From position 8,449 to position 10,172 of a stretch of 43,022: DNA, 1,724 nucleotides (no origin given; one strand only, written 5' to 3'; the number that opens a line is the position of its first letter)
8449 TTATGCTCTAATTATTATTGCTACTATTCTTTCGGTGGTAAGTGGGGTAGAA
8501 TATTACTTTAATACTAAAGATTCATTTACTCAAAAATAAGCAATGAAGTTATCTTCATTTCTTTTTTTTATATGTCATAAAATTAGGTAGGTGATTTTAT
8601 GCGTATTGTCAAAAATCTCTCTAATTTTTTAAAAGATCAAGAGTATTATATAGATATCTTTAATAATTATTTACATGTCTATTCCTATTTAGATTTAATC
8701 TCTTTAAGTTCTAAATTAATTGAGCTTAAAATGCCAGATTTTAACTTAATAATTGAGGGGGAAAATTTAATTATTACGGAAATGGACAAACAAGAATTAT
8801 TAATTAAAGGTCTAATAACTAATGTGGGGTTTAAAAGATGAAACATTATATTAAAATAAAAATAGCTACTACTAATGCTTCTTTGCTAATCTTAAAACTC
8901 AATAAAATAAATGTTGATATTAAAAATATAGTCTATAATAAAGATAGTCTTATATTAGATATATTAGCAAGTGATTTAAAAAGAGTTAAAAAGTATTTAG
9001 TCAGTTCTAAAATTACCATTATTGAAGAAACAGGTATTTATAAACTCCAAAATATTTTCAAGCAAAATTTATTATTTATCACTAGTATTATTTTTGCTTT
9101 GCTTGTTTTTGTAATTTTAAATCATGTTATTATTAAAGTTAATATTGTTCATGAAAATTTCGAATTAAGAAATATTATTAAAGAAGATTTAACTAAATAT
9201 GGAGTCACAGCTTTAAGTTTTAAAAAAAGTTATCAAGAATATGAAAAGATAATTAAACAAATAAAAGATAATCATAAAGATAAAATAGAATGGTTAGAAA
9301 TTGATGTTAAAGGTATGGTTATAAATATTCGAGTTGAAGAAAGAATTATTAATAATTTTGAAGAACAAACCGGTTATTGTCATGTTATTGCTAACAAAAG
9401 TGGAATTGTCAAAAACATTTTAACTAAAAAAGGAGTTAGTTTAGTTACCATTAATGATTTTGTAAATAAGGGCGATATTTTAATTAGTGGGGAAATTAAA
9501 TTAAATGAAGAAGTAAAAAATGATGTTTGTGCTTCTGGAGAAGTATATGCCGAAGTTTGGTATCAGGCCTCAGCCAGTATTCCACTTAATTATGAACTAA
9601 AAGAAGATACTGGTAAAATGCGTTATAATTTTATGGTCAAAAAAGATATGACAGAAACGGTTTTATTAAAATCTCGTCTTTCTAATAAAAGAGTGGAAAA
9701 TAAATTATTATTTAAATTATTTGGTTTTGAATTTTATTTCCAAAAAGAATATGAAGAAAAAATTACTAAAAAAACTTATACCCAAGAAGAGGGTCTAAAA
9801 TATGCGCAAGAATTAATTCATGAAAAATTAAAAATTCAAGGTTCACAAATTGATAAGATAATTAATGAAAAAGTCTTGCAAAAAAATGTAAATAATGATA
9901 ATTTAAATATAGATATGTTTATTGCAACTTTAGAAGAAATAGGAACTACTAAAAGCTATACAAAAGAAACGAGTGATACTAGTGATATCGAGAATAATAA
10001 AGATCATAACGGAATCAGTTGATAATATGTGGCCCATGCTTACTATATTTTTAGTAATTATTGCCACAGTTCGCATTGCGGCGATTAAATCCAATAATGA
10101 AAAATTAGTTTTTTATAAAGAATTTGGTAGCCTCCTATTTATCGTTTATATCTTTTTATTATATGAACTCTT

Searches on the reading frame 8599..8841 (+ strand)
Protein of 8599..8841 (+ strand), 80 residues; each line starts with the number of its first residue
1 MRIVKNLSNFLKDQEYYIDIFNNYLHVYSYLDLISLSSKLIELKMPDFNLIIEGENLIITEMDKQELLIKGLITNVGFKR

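Call 80: search_protein_families(library=pfam, proteins=[window:8599-8841:+], max_evalue=0.0001)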
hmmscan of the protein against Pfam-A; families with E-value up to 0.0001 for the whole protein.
window:8599-8841:+ (80 aa): 1 family
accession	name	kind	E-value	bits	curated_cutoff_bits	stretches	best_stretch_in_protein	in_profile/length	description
PF07873.16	YabP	-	2.7e-09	37.1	27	1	24-77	10-63/64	YabP family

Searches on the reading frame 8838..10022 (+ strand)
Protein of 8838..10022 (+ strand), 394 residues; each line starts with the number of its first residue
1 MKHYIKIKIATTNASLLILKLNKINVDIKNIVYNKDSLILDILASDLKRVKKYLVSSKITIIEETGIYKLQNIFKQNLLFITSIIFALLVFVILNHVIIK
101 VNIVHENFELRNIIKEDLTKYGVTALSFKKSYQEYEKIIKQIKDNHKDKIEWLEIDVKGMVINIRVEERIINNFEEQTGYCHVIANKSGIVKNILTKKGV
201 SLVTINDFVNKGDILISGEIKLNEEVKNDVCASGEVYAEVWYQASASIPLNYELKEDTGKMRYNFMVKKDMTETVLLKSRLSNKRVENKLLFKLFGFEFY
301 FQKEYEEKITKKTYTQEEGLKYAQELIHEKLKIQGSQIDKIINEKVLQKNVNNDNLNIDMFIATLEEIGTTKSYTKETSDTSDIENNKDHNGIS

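Call 80: search_protein_families(library=pfam, proteins=[window:8838-10022:+], max_evalue=0.0001)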
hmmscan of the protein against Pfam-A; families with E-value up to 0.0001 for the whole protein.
window:8838-10022:+ (394 aa): 1 family
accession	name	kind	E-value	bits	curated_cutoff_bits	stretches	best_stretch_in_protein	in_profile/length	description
PF06898.16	YqfD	-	6.1e-54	183.8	25.2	1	2-368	4-379/379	Putative stage IV sporulation protein YqfD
